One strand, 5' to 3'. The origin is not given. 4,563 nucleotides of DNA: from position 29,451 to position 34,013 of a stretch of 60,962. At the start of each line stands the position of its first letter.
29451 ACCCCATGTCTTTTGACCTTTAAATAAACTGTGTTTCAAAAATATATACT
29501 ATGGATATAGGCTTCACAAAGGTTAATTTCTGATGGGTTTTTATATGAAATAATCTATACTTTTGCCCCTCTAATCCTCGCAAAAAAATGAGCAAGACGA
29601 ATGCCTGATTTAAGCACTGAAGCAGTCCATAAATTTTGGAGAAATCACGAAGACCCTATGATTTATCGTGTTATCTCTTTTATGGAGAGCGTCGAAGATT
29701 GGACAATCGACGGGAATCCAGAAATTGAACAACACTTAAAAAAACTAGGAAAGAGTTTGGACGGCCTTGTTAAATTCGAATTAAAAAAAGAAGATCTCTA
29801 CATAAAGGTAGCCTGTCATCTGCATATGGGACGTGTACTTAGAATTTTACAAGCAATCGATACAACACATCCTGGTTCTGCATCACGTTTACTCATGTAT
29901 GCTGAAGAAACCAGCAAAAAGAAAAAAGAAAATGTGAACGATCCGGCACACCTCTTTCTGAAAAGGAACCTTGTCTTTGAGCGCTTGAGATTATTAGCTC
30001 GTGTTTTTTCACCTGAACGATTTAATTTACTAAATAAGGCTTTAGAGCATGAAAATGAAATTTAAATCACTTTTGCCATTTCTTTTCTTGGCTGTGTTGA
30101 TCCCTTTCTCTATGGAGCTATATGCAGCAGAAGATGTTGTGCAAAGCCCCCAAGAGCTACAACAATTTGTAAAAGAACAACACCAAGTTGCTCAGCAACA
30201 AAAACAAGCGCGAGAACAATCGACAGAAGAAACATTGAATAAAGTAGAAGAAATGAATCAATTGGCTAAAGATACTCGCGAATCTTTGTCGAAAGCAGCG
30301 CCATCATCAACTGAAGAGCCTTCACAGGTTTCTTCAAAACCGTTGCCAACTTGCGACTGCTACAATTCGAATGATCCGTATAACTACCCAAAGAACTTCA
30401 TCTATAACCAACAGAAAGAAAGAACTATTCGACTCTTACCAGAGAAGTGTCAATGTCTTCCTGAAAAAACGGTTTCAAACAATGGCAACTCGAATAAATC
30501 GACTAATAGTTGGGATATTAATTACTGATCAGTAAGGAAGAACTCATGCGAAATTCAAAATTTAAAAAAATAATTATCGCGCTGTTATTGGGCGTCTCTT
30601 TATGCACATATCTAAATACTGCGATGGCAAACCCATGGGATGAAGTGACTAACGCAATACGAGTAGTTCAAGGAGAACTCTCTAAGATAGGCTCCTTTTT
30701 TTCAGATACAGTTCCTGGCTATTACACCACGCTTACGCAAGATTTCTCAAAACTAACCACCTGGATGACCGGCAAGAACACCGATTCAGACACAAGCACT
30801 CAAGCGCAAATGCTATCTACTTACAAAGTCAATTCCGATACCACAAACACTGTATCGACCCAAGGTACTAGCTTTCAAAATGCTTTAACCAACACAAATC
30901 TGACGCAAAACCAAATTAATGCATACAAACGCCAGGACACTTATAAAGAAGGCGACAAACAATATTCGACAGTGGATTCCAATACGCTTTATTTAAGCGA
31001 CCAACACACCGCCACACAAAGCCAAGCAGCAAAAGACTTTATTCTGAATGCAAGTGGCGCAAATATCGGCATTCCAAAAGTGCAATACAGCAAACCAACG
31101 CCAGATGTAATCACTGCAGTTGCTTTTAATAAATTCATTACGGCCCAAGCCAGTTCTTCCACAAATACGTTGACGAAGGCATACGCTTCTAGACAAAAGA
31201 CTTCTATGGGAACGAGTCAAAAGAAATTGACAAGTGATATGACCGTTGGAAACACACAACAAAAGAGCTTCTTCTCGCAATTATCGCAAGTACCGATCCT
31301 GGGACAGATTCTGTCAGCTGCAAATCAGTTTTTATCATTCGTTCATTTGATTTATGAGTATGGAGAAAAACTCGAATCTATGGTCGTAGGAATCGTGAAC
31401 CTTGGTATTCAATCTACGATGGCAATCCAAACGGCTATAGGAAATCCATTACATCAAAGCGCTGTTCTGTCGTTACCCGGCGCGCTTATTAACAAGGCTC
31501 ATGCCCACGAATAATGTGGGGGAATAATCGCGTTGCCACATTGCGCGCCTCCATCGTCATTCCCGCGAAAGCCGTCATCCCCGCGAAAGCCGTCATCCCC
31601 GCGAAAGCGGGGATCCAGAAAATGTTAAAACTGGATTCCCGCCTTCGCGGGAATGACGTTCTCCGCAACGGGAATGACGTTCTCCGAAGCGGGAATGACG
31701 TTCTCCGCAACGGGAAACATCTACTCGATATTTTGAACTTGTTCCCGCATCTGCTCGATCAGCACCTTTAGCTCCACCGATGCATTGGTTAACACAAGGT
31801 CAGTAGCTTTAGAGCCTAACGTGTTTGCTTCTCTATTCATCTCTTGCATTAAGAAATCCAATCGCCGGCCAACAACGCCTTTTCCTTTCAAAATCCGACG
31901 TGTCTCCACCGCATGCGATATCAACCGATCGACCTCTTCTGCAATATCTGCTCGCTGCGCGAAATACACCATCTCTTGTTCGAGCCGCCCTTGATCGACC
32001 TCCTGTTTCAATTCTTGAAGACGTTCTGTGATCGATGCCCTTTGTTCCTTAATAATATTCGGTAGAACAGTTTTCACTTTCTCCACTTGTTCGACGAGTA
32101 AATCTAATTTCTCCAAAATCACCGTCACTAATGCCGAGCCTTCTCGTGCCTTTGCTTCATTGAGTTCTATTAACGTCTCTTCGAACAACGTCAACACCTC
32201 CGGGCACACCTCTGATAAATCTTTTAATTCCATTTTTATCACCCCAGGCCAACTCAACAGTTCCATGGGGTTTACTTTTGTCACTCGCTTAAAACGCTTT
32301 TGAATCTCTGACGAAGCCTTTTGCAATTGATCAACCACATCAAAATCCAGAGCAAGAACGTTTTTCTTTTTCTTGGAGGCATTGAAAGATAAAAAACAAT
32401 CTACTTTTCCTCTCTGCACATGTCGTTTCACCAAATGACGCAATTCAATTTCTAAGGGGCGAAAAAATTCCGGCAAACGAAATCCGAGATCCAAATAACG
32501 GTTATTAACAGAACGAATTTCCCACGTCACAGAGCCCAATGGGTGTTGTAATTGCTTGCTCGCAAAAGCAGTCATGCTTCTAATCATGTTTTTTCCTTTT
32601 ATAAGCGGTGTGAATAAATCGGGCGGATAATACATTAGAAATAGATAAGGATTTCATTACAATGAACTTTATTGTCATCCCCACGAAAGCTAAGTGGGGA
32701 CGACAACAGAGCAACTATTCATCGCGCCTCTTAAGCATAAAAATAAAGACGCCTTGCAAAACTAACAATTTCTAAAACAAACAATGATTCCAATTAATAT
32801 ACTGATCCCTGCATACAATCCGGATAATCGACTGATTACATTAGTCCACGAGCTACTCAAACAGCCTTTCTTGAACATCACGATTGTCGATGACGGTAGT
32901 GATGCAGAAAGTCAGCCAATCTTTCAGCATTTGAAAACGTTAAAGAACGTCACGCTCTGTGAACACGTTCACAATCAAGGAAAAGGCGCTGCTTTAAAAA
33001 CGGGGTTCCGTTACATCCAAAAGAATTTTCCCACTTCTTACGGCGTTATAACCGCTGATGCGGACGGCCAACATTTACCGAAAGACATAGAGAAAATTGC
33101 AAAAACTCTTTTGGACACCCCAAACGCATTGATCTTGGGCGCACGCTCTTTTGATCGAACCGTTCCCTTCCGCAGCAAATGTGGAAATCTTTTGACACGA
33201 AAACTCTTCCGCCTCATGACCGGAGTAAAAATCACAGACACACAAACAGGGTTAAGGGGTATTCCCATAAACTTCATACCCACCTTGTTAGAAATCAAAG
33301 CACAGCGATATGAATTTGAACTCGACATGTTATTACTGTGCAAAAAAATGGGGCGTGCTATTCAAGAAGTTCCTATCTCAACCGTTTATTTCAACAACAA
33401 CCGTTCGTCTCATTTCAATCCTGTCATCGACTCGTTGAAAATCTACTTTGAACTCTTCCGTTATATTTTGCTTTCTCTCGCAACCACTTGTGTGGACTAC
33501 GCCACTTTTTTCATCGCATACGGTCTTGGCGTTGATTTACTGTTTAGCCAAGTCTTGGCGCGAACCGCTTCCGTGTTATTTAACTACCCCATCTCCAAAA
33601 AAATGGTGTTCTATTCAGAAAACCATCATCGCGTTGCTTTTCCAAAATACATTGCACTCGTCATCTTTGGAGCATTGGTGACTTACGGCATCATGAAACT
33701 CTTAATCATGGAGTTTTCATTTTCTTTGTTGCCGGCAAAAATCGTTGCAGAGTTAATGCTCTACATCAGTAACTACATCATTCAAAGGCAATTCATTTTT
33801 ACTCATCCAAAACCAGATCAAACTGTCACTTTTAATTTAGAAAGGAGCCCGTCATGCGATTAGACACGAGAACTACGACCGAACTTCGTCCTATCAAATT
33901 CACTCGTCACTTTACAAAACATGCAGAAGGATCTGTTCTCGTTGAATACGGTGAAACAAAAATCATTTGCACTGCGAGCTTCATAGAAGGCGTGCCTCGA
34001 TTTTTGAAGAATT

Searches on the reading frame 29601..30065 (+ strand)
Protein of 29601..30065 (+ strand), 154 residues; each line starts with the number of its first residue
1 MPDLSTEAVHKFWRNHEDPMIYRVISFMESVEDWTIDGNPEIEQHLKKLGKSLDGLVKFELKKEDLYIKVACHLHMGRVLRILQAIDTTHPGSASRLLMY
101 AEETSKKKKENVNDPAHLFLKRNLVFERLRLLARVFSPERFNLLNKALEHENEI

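Call 47: search_protein_families(library=pfam, proteins=[window:29601-30065:+], max_evalue=0.001)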
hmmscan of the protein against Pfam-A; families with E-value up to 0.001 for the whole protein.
window:29601-30065:+ (154 aa): 1 family
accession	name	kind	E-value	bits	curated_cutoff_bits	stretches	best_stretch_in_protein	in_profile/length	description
PF23130.1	IcmW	-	7.8e-55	185.4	27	1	3-149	1-143/144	IcmW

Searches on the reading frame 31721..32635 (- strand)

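Call 47: search_protein_families(library=pfam, proteins=[window:31721-32635:-], max_evalue=0.001)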
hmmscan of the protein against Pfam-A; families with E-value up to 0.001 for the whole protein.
window:31721-32635:- (304 aa): 2 families
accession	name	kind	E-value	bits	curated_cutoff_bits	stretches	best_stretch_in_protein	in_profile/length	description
PF03755.18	YicC-like_N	-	1.5e-40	139.6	25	1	18-169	1-154/156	Endoribonuclease YicC-like, N-terminal region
PF08340.16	YicC-like_C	-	4.6e-40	136.9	27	1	188-304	2-120/120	Endoribonuclease YicC-like, C-terminal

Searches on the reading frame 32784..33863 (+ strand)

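Call 47: search_protein_families(library=pfam, proteins=[window:32784-33863:+], max_evalue=0.001)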
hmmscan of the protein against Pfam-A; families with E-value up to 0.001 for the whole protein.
window:32784-33863:+ (359 aa): 2 families
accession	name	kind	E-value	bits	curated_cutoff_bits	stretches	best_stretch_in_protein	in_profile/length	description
PF00535.33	Glycos_transf_2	-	1.1e-18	68.2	23.3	1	6-126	2-120/168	Glycosyl transferase family 2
PF04138.20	GtrA_DPMS_TM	-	7.7e-16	58.8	26.1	1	226-339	1-117/117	GtrA/DPMS, transmembrane domain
